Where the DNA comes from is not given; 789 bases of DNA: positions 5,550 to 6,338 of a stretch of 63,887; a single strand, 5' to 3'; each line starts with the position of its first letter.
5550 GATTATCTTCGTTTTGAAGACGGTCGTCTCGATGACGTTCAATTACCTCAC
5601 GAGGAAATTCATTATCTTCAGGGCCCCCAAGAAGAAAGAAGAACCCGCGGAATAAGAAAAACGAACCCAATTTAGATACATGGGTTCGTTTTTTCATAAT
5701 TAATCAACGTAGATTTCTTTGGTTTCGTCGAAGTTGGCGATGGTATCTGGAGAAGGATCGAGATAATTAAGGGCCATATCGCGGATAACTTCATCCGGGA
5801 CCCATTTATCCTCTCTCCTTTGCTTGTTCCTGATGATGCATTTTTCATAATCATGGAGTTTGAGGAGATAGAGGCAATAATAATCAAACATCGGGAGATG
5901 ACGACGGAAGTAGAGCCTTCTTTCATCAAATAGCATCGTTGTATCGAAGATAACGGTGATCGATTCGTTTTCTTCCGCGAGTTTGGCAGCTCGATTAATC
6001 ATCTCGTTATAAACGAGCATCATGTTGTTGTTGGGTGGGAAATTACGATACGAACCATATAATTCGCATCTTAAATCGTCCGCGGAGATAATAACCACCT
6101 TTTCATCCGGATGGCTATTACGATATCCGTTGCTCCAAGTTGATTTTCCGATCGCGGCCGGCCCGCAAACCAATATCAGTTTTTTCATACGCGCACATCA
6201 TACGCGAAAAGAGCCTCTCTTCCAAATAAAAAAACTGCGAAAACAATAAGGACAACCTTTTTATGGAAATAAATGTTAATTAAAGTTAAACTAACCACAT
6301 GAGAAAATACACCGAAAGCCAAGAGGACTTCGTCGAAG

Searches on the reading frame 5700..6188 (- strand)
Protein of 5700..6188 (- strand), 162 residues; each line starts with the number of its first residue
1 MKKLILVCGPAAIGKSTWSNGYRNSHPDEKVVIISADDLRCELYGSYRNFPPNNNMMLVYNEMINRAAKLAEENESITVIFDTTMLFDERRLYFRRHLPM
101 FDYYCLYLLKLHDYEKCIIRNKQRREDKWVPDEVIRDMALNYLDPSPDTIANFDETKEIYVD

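Call 12: search_protein_families(library=pfam, proteins=[window:5700-6188:-])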
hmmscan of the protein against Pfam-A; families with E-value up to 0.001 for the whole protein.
window:5700-6188:- (162 aa): 1 family
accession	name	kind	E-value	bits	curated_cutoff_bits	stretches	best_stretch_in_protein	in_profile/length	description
PF13671.12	AAA_33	-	8.9e-15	55.7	27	1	4-141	1-139/143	AAA domain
